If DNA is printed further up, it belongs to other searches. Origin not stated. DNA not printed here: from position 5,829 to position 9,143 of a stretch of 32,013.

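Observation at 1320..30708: Six identical copies of an 18-bp perfect palindrome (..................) dispersed over 30 kb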

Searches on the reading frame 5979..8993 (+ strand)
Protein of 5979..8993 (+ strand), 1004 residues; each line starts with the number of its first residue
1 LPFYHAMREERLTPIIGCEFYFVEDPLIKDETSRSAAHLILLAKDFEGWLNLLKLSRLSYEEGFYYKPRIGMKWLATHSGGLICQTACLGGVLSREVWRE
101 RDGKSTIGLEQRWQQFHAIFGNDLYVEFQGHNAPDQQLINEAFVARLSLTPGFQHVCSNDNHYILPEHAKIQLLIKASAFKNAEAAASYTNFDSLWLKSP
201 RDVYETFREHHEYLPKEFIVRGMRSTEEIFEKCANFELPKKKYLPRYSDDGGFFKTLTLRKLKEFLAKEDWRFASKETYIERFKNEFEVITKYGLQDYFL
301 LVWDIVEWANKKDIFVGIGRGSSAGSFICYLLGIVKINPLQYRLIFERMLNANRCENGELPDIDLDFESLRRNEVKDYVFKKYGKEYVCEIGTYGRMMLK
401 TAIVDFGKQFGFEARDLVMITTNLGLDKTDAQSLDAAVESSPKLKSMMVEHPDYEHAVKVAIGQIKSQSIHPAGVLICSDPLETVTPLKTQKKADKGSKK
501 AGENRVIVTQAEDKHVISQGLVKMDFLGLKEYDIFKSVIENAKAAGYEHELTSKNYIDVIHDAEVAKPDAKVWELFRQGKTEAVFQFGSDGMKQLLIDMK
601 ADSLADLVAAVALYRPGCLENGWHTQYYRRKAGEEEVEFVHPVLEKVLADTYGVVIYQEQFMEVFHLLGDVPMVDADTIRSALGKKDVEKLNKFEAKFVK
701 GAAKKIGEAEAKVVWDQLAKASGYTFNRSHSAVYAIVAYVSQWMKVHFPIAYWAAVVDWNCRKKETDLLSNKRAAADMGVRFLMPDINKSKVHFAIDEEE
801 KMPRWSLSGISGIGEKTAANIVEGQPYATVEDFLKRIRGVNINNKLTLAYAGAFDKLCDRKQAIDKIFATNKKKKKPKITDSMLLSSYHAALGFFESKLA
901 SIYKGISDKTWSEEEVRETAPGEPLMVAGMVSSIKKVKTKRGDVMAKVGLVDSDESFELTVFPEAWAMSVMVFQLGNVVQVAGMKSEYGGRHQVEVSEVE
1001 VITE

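Call 6: search_dna_similar(query=window:5979-8993:+, collection=phages, mode=protein, max_rows=25)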
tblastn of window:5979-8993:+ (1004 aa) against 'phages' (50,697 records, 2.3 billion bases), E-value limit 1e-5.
Records with a match: 1435; places in all: 1444; records where one place covers at least 80% of the query: 735.
Best place of each record, by identity: <60% 1435.
By first word of the organism name: Pseudomonas 302; Mycobacterium 281; Streptomyces 211; Gordonia 132; Bacillus 99; Bacteriophage 51; Staphylococcus 47; Microbacterium 36; Escherichia 31; Rhodococcus 22; and 57 more.
By host as written in the record: Mycobacterium smegmatis mc2 155 203; Pseudomonas aeruginosa 118; - 109; Pseudomonas aeruginosa PAO1 86; Streptomyces griseus ATCC 10137 81; Gordonia terrae 3612 65; Streptomyces lividans JI 1326 44; Mycobacterium smegmatis mc#155 37; and 239 more.
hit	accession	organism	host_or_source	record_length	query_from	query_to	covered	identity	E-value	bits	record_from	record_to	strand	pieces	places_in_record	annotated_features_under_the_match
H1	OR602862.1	Moorella phage MTATph1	Moorella thermoacetica DSM 103132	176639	3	987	98%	30.2%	9e-115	396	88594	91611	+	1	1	DNA polymerase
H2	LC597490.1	Bacillus phage vB_BceM_WH1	Bacillus cereus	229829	3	983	95%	31.0%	8e-39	410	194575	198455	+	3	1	DNA polymerase III subunit alpha_gp235 | DNA polymerase III subunit alpha_gp236 | DNA polymerase III subunit alpha_gp237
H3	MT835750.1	Bacteriophage sp.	human fecal samples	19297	3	962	96%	30.8%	9e-109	378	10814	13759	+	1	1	record has no annotation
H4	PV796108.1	Bacillus phage Edson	Bacillus cereus BC102p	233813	3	983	95%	30.9%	2e-37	392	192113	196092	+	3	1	hypothetical protein (x3)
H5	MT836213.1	Bacteriophage sp.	human fecal samples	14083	3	986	98%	29.9%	9e-113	390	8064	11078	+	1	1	record has no annotation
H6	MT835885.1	Bacteriophage sp.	human fecal samples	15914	3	986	98%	29.7%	2e-109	380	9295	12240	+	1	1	record has no annotation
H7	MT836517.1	Bacteriophage sp.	human fecal samples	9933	3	966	96%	29.9%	5e-112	388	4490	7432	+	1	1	record has no annotation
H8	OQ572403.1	Pseudomonas phage Y1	Pseudomonas aeruginosa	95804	3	987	98%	29.1%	7e-94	334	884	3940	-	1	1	record has no annotation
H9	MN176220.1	Bacillus phage 019DV002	Bacillus subtilis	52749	3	985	98%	29.2%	3e-97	344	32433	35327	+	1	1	45: DnaE-like DNA polymerase III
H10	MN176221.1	Bacillus phage 019DV004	Bacillus subtilis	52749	3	985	98%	29.2%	3e-97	344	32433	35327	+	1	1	45: DnaE-like DNA polymerase III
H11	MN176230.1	Bacillus phage 056SW001B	Bacillus subtilis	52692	3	985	98%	29.2%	1e-96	342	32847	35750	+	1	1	47: DnaE-like DNA polymerase III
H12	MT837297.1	Bacteriophage sp.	human fecal samples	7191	3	966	96%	29.5%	9e-102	357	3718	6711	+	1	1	record has no annotation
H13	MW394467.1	Bacillus phage 268TH004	Bacillus subtilis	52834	3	985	98%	28.8%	2e-95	339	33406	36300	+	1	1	47: DnaE-like DNA polymerase III alpha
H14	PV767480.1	Rossellomorea phage phiT1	Rossellomorea aquimaris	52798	3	987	95%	29.4%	7e-53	343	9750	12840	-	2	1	DNA polymerase III subunit alpha (x2) | hypothetical protein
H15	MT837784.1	Bacteriophage sp.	human fecal samples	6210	3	983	98%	28.7%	8e-107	372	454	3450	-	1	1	record has no annotation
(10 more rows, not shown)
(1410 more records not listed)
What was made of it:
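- Tried and rejected: DnaE is at most 31% identical by tblastn (call 6).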

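Call 9: find_related_loci(query=window:5979-8993:+, collection=viral_contigs, flank=10000)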
Query window:5979-8993:+ (1004 aa) in viral_contigs; peptide patterns used: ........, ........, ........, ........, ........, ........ (x = any residue, [..] = any of these).
57 stretches matched a pattern; 2 encode a relative of the query (tblastn E <= 1e-3); 2 distinct loci.
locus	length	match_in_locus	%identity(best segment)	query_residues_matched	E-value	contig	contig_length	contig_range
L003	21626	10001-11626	28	274-845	6e-59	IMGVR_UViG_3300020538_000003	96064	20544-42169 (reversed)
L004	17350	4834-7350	28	28-839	4e-79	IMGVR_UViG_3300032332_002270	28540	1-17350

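Call 39: find_homologous_proteins(query=window:5979-8993:+, max_evalue=1e-50)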
Query window:5979-8993:+ (1004 aa): 2573 proteins with E <= 1e-50 among 8000 candidates; the best 120 are listed.
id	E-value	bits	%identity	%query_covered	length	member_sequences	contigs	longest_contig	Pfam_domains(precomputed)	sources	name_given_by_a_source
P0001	0.0e+0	2288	100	99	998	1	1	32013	PF02811.27,PF14579.13,PF17657.7,PF07733.19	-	-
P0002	0.0e+0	1820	78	100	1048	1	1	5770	PF14520.13,PF02811.27,PF14579.13,PF01336.32,PF17657.7,PF07733.19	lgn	-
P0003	0.0e+0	1814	78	100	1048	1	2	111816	PF02811.27,PF14579.13,PF01336.32,PF17657.7,PF07733.19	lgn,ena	-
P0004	0.0e+0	1694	70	60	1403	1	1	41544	PF02811.27,PF14579.13,PF01336.32,PF17657.7,PF07733.19,PF14890.12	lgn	-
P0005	0.0e+0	1465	64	36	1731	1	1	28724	PF02811.27,PF14579.13,PF14528.12,PF01336.32,PF17657.7,PF07733.19,PF13403.12,PF14890.12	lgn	-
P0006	0.0e+0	1372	61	99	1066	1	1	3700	PF02811.27,PF14579.13,PF01336.32,PF17657.7,PF07733.19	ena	-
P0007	0.0e+0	1316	58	100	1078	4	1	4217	PF02811.27,PF14579.13,PF01336.32,PF17657.7,PF07733.19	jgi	-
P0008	0.0e+0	1163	54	100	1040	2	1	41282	PF02811.27,PF14579.13,PF01336.32,PF17657.7,PF07733.19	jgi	-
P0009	0.0e+0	1161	53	100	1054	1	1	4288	PF02811.27,PF14579.13,PF01336.32,PF17657.7,PF07733.19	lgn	-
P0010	0.0e+0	1156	52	100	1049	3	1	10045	PF02811.27,PF14579.13,PF01336.32,PF17657.7,PF07733.19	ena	-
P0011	0.0e+0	1153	51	100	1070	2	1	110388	PF02811.27,PF14579.13,PF01336.32,PF17657.7,PF07733.19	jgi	jgi:DNA polymerase-3 subunit alpha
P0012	0.0e+0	1150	52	100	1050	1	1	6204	PF02811.27,PF14579.13,PF01336.32,PF17657.7,PF07733.19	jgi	jgi:DNA polymerase-3 subunit alpha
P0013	0.0e+0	1149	51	100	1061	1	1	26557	PF02811.27,PF14579.13,PF01336.32,PF17657.7,PF07733.19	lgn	-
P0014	0.0e+0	1145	52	100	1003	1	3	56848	PF02811.27,PF14579.13,PF01336.32,PF17657.7,PF07733.19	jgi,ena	-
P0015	0.0e+0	1144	52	100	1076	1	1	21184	PF02811.27,PF14579.13,PF01336.32,PF17657.7,PF07733.19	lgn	-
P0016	0.0e+0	1138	51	100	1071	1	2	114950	PF02811.27,PF14579.13,PF01336.32,PF17657.7,PF07733.19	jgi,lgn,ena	-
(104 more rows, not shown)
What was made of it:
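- The phage family is large (call 39), and every relative examined has the same motif class with its own variant: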

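Call 40: find_encoding_contigs(protein=P0003, flank=10000, max_places=2)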
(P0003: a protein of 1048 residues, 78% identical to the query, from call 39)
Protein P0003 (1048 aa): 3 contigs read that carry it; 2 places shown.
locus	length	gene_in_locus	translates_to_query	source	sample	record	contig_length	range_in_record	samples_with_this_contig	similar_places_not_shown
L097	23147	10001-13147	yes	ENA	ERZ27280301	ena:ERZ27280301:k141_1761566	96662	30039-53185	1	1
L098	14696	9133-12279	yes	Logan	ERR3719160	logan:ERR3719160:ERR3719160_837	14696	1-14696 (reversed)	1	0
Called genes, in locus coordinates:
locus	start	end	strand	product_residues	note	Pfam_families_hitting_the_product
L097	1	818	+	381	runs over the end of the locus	PF12775:AAA_7 (weak), PF13401:AAA_22 (faint), PF00004:AAA (faint), PF07728:AAA_5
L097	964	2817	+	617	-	PF06213:CobT, PF00092:VWA (faint), PF11775:CobT_C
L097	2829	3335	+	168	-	-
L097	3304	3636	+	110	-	-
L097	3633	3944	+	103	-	-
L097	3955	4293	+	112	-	-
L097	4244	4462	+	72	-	-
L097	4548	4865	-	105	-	PF11753:DUF3310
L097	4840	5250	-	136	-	-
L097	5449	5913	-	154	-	-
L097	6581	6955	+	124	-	-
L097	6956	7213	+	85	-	-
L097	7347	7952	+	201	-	-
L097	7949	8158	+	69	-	-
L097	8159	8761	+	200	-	PF00226:DnaJ (weak)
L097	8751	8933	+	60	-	-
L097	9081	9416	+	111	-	-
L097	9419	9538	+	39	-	-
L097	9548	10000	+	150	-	-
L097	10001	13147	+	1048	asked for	PF02811:PHP, PF07733:DNA_pol3_alpha, PF17657:DNA_pol3_finger, PF14579:HHH_6, PF01336:tRNA_anti-codon (weak)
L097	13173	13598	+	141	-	-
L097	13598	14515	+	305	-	-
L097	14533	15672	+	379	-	-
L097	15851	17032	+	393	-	PF00154:RecA_N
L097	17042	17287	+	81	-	-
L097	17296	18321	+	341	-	-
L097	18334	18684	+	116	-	PF09723:Zn_ribbon_8 (weak)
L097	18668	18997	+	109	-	-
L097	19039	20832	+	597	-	PF13476:AAA_23, PF02463:SMC_N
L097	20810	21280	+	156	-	-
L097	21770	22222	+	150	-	-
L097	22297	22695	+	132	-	-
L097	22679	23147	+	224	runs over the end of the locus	-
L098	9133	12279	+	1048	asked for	PF02811:PHP, PF07733:DNA_pol3_alpha, PF17657:DNA_pol3_finger, PF14579:HHH_6, PF01336:tRNA_anti-codon (weak)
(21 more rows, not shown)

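Call 41: find_encoding_contigs(protein=P0004, flank=10000, max_places=2)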
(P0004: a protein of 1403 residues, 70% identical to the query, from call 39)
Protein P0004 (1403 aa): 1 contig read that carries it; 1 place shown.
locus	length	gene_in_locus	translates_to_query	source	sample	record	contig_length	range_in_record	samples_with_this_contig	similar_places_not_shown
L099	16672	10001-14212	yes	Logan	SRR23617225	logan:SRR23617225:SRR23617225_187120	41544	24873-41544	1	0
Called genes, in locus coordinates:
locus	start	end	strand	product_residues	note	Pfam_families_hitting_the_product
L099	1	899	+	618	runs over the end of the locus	PF06213:CobT, PF11775:CobT_C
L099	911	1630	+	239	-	-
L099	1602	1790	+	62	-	-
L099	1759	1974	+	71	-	-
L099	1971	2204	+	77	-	-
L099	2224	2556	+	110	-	-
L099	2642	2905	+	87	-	-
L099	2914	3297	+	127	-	-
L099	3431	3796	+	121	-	-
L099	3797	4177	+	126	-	-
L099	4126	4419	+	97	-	-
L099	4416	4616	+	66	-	-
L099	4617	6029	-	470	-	PF01555:N6_N4_Mtase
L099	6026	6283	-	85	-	-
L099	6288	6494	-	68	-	-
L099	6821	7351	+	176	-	-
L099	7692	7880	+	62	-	-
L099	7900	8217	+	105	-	-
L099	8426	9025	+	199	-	-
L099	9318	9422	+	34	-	-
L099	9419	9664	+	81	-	-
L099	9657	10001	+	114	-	-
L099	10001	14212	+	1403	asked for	PF02811:PHP, PF07733:DNA_pol3_alpha, PF14890:Intein_splicing, PF17657:DNA_pol3_finger, PF14579:HHH_6, PF01336:tRNA_anti-codon (weak)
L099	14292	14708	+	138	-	-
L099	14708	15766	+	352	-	-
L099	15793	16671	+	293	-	?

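Call 42: find_encoding_contigs(protein=P0005, flank=10000, max_places=2)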
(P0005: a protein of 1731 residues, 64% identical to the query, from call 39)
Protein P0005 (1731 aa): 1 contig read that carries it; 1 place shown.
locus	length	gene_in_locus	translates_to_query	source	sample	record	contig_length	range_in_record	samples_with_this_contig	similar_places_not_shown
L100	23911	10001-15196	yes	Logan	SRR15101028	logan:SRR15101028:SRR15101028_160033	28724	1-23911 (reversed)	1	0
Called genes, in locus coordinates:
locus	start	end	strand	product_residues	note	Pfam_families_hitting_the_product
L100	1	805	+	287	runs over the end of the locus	PF00850:Hist_deacetyl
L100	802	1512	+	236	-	-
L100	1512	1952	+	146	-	-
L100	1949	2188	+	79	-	-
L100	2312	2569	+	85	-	-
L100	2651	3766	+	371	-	PF07728:AAA_5, PF08406:CbbQ_C (faint)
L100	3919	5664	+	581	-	-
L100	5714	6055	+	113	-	-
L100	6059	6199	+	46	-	-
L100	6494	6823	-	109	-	-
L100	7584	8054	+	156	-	-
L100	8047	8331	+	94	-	-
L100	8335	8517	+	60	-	-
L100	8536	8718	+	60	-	PF28077:THIVI_2564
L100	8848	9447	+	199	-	PF01712:dNK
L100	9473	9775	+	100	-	-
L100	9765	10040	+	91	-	-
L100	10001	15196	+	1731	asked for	PF02811:PHP, PF07733:DNA_pol3_alpha, PF14890:Intein_splicing, PF07733:DNA_pol3_alpha, PF17657:DNA_pol3_finger, PF14890:Intein_splicing, PF17657:DNA_pol3_finger, PF14579:HHH_6, +3 more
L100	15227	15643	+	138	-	-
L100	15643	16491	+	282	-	-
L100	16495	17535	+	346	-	-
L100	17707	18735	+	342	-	PF00154:RecA_N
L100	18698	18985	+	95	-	-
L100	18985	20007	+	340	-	-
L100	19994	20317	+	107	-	PF09723:Zn_ribbon_8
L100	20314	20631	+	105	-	-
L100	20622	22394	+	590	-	PF02463:SMC_N, PF13175:AAA_15 (weak), PF13476:AAA_23, PF13555:AAA_29 (faint), PF13304:AAA_21 (faint)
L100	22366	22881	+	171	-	-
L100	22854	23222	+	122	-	-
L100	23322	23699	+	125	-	-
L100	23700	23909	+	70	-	?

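Call 60: find_encoding_contigs(protein=P0008, flank=10000, max_places=1)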
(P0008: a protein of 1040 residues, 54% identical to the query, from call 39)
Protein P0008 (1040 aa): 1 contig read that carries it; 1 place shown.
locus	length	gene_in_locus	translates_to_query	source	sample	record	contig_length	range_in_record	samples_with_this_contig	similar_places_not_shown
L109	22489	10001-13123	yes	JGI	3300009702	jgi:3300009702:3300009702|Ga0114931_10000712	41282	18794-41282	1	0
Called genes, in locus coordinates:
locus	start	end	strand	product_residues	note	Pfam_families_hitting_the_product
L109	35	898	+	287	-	PF00850:Hist_deacetyl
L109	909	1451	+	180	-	-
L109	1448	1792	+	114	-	-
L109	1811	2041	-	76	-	-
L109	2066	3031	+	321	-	PF13401:AAA_22 (faint), PF00004:AAA (weak), PF07728:AAA_5, PF08406:CbbQ_C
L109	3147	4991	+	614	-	PF06213:CobT, PF11775:CobT_C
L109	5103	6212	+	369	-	-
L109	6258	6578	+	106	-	-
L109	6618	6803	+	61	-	-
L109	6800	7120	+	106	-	-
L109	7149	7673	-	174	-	PF05869:Dam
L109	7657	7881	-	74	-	-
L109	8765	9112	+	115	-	-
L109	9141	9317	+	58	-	-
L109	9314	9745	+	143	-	PF01712:dNK (weak)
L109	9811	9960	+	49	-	-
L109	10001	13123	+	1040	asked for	PF02811:PHP, PF07733:DNA_pol3_alpha, PF17657:DNA_pol3_finger, PF14579:HHH_6, PF01336:tRNA_anti-codon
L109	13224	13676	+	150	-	-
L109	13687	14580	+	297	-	-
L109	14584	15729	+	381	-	-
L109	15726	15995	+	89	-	-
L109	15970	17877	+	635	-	PF05203:Hom_end_hint, PF05204:Hom_end (weak), PF00154:RecA_N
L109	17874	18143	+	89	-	-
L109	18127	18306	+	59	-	-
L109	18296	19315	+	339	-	-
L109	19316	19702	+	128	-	-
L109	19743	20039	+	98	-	-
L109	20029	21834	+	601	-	PF02463:SMC_N, PF13476:AAA_23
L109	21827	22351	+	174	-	-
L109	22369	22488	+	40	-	?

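Call 61: find_encoding_contigs(protein=P0011, flank=10000, max_places=1)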
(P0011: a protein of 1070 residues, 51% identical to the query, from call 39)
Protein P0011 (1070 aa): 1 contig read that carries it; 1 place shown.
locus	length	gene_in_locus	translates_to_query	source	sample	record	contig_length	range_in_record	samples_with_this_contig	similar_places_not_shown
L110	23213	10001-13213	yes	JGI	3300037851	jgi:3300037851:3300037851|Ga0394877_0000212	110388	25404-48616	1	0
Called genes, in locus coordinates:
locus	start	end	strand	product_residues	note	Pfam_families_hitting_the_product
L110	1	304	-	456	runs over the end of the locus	PF21241:UvsW_N, PF04851:ResIII, PF00270:DEAD (weak), PF18766:SWI2_SNF2 (weak), PF00271:Helicase_C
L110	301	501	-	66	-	-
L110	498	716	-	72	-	-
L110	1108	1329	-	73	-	-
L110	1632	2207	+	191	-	PF00075:RNase_H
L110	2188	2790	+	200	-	-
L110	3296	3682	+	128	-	-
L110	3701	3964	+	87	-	PF00216:Bac_DNA_binding, PF18291:HU-HIG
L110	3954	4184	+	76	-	-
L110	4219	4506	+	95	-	-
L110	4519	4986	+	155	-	-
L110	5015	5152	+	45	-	-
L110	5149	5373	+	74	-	PF24729:Acb2_Tad1_hairpin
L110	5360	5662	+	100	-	-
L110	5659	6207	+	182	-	-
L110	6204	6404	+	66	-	PF15943:YdaS_toxin (weak), PF12728:HTH_17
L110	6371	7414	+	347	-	-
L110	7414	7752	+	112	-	-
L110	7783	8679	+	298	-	PF01510:Amidase_2 (weak)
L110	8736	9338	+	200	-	PF01712:dNK (weak)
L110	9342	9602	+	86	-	-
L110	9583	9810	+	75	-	-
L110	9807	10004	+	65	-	PF01258:zf-dskA_traR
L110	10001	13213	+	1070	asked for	PF02811:PHP, PF07733:DNA_pol3_alpha, PF17657:DNA_pol3_finger, PF14579:HHH_6, PF01336:tRNA_anti-codon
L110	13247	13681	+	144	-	-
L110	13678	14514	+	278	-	-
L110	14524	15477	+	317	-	-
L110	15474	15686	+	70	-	-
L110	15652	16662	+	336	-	PF00154:RecA_N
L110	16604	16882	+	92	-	-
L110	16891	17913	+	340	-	-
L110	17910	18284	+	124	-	-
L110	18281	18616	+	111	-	-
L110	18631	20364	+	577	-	PF02463:SMC_N, PF13476:AAA_23, PF13555:AAA_29 (weak)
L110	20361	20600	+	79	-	-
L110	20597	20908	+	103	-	-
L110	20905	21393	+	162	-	PF03838:RecU (weak)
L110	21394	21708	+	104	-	-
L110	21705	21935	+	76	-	-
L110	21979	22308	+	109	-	-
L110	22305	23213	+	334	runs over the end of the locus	-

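Call 62: find_encoding_contigs(protein=P0016, flank=10000, max_places=1)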
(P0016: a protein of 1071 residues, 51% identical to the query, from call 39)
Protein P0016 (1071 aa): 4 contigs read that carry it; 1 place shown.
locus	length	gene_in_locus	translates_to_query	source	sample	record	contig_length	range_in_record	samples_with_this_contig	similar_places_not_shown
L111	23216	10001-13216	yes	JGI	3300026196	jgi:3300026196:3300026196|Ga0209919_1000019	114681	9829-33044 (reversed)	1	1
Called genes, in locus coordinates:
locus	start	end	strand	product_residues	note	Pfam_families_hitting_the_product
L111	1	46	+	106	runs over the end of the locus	-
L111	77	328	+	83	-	-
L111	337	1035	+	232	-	PF00215:OMPdecase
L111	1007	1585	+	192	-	PF07799:DUF1643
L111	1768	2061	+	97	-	-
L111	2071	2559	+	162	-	-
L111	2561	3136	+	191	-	-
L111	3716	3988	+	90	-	-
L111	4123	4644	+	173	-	PF24746:DUF7694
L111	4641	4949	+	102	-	PF19663:DUF6166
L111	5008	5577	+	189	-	PF13328:HD_4 (weak)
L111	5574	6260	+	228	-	-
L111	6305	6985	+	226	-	-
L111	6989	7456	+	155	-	-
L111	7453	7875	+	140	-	-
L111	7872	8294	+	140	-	-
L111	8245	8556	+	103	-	-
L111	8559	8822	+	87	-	-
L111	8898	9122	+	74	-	PF12728:HTH_17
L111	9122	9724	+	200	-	-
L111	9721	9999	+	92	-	-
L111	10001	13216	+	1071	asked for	PF02811:PHP, PF07733:DNA_pol3_alpha, PF17657:DNA_pol3_finger, PF14579:HHH_6, PF01336:tRNA_anti-codon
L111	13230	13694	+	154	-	-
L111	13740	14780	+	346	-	-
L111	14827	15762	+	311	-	PF08804:gp32 (weak)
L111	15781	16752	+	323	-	PF00154:RecA_N, PF06745:ATPase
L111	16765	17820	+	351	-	-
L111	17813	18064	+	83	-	-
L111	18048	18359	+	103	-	-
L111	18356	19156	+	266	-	PF02511:Thy1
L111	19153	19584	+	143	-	-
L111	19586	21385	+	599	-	PF02463:SMC_N, PF13476:AAA_23 (weak), PF02463:SMC_N (weak)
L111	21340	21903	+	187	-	-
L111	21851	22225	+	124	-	-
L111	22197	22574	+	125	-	-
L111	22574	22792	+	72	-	-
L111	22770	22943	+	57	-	-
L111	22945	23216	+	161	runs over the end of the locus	-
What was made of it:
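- The gene sits directly after DnaE in all relatives (calls 40-42, 60-62).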
